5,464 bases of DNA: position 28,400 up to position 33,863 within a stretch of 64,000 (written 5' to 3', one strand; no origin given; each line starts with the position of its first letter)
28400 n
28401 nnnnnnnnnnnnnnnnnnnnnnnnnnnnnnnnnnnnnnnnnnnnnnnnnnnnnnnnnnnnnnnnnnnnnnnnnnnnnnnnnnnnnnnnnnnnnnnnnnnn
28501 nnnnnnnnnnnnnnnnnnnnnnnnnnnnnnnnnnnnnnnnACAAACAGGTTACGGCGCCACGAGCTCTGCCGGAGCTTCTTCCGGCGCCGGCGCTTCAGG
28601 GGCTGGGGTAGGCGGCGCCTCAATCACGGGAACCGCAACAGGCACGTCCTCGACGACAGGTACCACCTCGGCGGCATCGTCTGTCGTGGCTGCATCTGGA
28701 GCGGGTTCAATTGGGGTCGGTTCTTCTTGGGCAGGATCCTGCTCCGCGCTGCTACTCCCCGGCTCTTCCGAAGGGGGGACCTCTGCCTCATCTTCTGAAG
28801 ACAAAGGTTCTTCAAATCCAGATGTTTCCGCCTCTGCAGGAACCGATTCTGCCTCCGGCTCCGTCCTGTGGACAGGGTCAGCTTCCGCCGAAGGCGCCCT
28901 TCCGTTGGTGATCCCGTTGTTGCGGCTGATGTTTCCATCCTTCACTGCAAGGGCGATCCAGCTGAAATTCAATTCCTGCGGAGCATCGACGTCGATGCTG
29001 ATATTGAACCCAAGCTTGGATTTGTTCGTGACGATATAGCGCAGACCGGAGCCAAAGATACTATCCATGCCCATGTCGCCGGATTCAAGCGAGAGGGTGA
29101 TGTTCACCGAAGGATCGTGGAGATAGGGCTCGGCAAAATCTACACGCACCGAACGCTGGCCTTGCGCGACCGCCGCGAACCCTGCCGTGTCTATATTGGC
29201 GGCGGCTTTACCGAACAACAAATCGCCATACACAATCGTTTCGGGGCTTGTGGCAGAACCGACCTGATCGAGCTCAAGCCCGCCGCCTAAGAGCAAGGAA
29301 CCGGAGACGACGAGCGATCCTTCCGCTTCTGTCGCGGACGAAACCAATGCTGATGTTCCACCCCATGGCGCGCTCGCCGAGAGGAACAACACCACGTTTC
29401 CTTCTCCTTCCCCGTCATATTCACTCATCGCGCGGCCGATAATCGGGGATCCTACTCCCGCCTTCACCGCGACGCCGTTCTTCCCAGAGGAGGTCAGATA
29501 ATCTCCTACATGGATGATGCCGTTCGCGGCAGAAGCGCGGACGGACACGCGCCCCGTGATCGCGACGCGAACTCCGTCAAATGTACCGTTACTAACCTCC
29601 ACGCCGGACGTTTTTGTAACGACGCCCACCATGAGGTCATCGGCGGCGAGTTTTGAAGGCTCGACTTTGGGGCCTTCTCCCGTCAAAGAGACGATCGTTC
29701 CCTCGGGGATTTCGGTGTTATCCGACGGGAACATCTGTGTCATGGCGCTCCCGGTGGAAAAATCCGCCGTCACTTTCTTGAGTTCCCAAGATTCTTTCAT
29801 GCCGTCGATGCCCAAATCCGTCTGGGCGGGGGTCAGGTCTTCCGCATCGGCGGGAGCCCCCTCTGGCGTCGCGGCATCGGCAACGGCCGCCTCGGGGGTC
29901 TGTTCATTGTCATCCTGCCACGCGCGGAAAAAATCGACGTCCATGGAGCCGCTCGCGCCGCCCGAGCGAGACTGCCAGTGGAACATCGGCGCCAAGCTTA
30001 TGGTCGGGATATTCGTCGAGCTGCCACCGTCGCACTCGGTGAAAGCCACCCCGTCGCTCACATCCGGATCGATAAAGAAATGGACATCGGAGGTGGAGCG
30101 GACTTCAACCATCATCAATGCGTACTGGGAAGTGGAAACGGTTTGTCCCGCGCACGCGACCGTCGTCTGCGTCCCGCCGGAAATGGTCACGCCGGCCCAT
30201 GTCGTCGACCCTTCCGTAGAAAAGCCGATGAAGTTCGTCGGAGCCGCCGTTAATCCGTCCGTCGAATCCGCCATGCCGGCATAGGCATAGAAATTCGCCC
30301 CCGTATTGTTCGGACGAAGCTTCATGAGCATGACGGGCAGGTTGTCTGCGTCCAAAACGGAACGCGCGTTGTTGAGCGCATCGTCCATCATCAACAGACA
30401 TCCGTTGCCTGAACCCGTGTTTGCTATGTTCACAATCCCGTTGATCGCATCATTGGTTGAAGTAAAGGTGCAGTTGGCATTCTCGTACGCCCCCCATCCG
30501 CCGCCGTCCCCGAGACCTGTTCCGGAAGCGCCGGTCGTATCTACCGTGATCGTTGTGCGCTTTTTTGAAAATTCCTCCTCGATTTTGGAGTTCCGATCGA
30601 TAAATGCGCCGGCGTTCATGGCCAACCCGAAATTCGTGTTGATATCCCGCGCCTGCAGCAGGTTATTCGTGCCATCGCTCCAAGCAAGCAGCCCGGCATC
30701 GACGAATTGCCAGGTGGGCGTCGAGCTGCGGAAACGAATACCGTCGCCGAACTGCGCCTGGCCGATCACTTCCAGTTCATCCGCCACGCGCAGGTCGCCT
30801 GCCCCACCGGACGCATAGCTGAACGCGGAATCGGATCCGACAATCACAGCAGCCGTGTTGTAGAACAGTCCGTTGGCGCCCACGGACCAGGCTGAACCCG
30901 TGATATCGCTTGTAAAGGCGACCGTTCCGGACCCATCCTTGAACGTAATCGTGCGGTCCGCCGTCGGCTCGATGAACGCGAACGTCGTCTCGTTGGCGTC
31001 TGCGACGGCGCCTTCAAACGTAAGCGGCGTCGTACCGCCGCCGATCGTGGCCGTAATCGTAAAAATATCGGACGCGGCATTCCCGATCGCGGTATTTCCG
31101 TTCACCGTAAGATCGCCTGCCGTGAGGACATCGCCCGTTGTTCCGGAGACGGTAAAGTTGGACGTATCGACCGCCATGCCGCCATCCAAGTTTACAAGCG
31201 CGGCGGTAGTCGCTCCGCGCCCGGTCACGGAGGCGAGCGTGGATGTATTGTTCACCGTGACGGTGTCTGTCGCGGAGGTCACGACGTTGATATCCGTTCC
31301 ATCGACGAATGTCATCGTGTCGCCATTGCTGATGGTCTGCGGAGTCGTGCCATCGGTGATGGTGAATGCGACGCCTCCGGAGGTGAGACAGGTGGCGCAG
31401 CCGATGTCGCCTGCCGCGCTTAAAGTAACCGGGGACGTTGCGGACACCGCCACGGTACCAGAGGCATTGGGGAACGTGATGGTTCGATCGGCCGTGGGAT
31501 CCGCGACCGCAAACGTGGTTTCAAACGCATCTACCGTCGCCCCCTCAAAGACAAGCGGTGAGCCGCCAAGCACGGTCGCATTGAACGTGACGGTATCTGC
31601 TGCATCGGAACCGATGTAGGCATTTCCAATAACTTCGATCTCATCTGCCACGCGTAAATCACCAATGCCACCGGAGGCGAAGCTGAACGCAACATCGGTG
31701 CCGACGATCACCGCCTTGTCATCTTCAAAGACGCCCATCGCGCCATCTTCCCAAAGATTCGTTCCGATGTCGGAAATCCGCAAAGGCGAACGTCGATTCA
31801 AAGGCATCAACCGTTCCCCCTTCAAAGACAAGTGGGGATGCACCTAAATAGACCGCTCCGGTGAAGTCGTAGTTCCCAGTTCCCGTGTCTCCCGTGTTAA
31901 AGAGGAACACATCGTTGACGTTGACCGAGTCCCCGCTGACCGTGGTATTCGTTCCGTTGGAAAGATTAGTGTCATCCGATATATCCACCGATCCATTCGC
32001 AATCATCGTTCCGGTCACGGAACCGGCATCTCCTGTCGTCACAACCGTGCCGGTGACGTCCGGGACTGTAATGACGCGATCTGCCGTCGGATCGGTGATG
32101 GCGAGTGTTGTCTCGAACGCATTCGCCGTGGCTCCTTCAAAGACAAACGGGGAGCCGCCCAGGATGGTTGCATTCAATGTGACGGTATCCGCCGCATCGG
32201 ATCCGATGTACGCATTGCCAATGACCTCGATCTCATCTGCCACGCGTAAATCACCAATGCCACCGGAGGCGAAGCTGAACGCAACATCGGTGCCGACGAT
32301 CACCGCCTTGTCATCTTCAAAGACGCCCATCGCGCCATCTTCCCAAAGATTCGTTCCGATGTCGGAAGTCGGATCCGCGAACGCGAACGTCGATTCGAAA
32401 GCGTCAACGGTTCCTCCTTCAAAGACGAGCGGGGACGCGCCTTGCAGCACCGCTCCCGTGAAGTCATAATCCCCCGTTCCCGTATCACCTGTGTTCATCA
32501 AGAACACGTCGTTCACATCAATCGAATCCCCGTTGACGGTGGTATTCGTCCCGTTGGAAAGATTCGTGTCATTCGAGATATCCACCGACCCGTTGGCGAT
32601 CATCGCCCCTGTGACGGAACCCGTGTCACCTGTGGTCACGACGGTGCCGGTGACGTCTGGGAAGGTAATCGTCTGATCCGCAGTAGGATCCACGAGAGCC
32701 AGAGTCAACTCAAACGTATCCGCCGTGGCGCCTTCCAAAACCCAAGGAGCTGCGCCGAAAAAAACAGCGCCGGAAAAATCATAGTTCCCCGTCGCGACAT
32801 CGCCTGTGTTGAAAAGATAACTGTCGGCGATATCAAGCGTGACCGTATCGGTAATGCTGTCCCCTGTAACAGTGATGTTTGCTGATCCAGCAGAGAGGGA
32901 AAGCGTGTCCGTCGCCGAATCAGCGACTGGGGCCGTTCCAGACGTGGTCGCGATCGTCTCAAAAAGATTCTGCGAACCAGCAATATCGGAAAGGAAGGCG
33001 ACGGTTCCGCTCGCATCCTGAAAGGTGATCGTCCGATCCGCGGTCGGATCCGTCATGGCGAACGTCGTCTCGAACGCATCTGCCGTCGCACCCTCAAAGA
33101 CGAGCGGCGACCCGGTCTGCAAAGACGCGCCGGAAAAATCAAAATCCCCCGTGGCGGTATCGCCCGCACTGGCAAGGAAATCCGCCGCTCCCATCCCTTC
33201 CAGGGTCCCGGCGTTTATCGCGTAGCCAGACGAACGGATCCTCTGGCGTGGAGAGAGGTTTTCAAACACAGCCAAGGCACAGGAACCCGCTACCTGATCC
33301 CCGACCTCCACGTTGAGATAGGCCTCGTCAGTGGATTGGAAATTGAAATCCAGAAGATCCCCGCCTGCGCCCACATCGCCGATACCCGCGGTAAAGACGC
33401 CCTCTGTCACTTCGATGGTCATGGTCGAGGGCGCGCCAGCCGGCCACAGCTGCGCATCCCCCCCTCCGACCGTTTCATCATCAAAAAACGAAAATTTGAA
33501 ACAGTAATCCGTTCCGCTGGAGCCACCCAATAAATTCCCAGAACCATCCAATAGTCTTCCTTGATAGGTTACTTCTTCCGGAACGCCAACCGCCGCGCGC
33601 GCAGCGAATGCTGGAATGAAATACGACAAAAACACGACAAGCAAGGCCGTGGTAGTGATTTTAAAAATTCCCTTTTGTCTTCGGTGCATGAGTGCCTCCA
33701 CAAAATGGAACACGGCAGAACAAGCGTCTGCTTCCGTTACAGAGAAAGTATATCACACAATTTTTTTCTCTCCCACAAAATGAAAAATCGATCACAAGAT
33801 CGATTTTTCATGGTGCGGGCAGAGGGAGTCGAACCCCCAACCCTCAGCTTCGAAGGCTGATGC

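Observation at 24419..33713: Minus-strand surface operon pairing membrane-anchored cohesin-like proteins with a dockerin-bearing FN3 protein and a giant beta-strand-repeat adhesin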

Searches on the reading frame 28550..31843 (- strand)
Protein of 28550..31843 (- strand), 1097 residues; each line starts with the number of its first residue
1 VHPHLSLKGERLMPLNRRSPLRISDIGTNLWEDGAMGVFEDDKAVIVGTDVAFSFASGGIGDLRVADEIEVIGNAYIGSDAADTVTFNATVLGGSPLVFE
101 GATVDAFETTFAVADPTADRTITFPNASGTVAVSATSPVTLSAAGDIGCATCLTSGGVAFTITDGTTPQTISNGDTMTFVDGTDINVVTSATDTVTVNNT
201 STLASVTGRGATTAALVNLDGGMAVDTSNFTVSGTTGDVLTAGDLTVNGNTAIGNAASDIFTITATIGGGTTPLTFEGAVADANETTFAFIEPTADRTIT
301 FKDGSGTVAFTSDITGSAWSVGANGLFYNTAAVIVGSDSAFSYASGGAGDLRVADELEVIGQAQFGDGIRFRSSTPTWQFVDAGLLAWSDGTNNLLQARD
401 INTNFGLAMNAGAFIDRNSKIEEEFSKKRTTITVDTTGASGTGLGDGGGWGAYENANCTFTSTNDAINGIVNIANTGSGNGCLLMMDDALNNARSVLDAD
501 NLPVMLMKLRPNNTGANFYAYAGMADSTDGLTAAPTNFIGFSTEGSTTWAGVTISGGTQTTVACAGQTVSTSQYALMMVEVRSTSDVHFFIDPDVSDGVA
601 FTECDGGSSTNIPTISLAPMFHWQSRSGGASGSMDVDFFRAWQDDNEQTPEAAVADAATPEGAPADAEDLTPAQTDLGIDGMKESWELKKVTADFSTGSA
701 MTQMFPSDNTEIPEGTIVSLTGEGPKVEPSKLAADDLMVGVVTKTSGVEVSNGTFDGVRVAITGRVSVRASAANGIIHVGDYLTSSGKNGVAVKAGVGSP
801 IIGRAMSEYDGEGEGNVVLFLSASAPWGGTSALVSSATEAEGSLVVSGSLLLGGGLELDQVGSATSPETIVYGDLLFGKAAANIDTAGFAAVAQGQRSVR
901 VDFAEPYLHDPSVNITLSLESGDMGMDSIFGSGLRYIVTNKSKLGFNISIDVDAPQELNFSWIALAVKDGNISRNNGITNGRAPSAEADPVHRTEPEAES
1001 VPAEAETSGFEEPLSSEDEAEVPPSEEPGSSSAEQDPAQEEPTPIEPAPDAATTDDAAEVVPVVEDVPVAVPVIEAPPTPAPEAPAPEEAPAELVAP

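Call 3: search_protein_families(library=pfam, proteins=[window:28550-31843:-], max_evalue=1)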
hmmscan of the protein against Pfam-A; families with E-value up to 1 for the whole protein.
window:28550-31843:- (1097 aa): 0 families

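Call 4: search_protein_families(library=ncbifam, proteins=[window:28550-31843:-], max_evalue=1)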
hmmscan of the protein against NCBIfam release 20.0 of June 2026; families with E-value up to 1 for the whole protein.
window:28550-31843:- (1097 aa): 1 family
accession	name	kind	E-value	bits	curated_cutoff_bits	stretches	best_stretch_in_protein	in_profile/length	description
TIGR03507.1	decahem_SO1788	subfamily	0.5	8.7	209.3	0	136-302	285-443/672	OmcA/MtrC family decaheme c-type cytochrome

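Call 49: search_solved_structures(query=window:28550-31843:-, max_evalue=1, show_alignments=2)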
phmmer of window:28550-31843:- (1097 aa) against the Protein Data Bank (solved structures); distinct sequences matched with E-value up to 1: 0.

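Call 50: search_protein_families(library=phrogs, proteins=[window:28550-31843:-], max_evalue=0.1)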
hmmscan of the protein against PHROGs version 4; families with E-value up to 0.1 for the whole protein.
window:28550-31843:- (1097 aa): 0 families

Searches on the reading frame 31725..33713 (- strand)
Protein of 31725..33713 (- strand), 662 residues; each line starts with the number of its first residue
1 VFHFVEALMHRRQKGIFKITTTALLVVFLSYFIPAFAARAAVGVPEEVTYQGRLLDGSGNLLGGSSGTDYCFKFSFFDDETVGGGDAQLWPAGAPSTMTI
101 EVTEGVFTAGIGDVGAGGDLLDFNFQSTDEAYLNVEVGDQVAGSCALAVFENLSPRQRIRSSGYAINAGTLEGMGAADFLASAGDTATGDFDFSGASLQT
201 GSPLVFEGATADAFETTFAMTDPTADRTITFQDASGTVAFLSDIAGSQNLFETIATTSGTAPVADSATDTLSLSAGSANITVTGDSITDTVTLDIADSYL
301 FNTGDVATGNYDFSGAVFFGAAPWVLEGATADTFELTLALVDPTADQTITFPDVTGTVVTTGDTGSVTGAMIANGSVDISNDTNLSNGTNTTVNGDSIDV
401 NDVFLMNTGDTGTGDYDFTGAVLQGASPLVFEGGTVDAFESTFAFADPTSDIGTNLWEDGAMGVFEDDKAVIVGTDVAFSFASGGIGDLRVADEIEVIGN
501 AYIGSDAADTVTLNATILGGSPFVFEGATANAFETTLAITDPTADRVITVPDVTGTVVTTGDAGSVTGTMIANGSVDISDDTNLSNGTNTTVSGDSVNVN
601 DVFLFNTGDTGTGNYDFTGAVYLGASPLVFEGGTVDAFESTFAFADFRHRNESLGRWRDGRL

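Call 3: search_protein_families(library=pfam, proteins=[window:31725-33713:-], max_evalue=1)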
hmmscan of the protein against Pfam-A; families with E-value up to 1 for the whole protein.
window:31725-33713:- (662 aa): 2 families
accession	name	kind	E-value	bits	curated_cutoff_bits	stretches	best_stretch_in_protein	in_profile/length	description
PF20844.2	PCF11_RFEG_rpt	-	0.066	13.9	43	0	186-210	74-98/100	Pre-mRNA cleavage complex 2 protein Pcf11, RFEGP repeat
PF25699.1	AcrF8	-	0.33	11.5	27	0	561-597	8-44/92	Anti-CRISPR protein AcrF8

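Call 4: search_protein_families(library=ncbifam, proteins=[window:31725-33713:-], max_evalue=1)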
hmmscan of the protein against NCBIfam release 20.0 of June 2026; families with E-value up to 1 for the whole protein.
window:31725-33713:- (662 aa): 3 families
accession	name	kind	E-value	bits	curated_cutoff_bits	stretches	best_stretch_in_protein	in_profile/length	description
NF053851.1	Bdello_MAT_N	subfamily_domain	0.00083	19.2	60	0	151-182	126-160/162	mosaic adhesive trimer family chimeric fiber protein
TIGR03122.1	one_C_dehyd_C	equivalog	0.088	12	130.65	0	555-589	145-179/260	formylmethanofuran dehydrogenase subunit C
TIGR03930.1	WXG100_ESAT6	subfamily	0.1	12.8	44.85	0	526-550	42-66/90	WXG100 family type VII secretion target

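Call 50: search_protein_families(library=phrogs, proteins=[window:31725-33713:-], max_evalue=0.1)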
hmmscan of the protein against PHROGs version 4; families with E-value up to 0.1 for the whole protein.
window:31725-33713:- (662 aa): 3 families
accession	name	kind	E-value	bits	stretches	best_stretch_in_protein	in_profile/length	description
phrog_38058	-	tail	7.5e-11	42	3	517-577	165-225/708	tail fiber protein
phrog_8215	-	tail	9.6e-09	35.1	2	74-470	253-566/1000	baseplate wedge initiator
phrog_13518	-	unknown function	1.3e-06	27.7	2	485-594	136-241/1230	-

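Call 81: find_homologous_proteins(query=window:31725-33713:-, max_evalue=0.00001)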
Query window:31725-33713:- (662 aa): 4638 proteins with E <= 0.00001 among 8000 candidates; the best 120 are listed.
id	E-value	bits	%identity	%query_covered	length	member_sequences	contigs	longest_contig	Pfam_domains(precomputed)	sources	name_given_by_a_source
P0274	0.0e+0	1388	100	99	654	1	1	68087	-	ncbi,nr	ncbi:hypothetical protein HYV73_00240 [Candidatus Uhrbacteria bacterium]|nr:hypothetical protein [Ca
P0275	6.6e-86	307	35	71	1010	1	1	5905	-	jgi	jgi:galactose mutarotase-like enzyme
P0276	3.0e-68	249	70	23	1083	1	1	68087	-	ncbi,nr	ncbi:hypothetical protein HYV73_00235 [Candidatus Uhrbacteria bacterium]|nr:hypothetical protein [Ca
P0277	2.4e-67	246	41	42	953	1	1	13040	-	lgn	-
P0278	4.6e-67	245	43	52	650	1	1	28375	-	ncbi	ncbi:MAG: hypothetical protein WCJ29_04455, partial [bacterium]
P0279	4.8e-65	238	35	73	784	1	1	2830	PF10596.15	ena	-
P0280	3.1e-61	225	38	56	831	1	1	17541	PF18454.8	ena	-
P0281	3.5e-61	225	38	56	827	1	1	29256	PF18454.8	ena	-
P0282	6.6e-61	224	37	61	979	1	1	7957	PF18454.8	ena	-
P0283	7.6e-61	224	37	61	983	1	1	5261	PF18454.8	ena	-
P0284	9.3e-60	221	32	80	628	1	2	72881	-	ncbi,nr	ncbi:hypothetical protein KJ611_03485, partial [Patescibacteria group bacterium]|nr:hypothetical pro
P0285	3.7e-58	215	36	57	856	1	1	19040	PF18454.8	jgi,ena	jgi:hypothetical protein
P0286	8.6e-58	214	36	58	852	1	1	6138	PF18454.8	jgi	jgi:hypothetical protein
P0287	3.0e-57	212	31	72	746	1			PF22615.2,PF25704.2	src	-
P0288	3.4e-57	212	30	55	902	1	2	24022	PF18454.8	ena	-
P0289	5.7e-57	211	33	57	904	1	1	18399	PF18454.8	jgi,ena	jgi:hypothetical protein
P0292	1.1e-54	204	35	57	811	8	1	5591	PF18454.8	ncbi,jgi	jgi:hypothetical protein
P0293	9.7e-54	201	34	59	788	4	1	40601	PF18454.8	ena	-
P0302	3.1e-49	186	36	58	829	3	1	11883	PF18454.8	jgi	jgi:hypothetical protein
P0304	1.2e-48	184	37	57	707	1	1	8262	PF18454.8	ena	-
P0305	1.3e-48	184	37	57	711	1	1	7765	PF18454.8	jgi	jgi:hypothetical protein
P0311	5.6e-48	182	37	57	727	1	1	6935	PF18454.8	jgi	jgi:hypothetical protein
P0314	1.0e-47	181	39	38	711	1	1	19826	PF18454.8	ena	-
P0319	1.8e-47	180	35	57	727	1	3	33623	PF18454.8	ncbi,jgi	jgi:hypothetical protein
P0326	6.8e-47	178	35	57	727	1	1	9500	PF18454.8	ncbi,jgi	jgi:hypothetical protein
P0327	1.1e-46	177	35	57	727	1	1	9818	PF18454.8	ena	-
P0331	2.0e-46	177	38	38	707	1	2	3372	PF18454.8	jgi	jgi:hypothetical protein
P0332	2.3e-46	176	38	38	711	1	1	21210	PF18454.8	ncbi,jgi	jgi:hypothetical protein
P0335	5.6e-46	175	36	57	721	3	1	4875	PF18454.8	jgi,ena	jgi:hypothetical protein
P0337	9.6e-46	174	34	63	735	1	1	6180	PF18454.8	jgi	jgi:hypothetical protein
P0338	1.2e-45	174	35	57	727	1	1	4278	PF18454.8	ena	-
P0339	1.3e-45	174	36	57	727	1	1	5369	PF18454.8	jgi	jgi:hypothetical protein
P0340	1.9e-45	173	36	57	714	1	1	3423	PF18454.8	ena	-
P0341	2.3e-45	173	36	57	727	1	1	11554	PF18454.8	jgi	jgi:hypothetical protein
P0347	8.8e-45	171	34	57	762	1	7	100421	PF18454.8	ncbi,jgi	jgi:hypothetical protein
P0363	4.2e-43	166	33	54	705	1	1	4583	PF18454.8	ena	-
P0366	1.1e-42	164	31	57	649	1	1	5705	PF18454.8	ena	-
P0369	1.9e-42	163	34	58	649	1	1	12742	PF18454.8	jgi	-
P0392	7.2e-41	158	35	58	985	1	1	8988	PF18454.8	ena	-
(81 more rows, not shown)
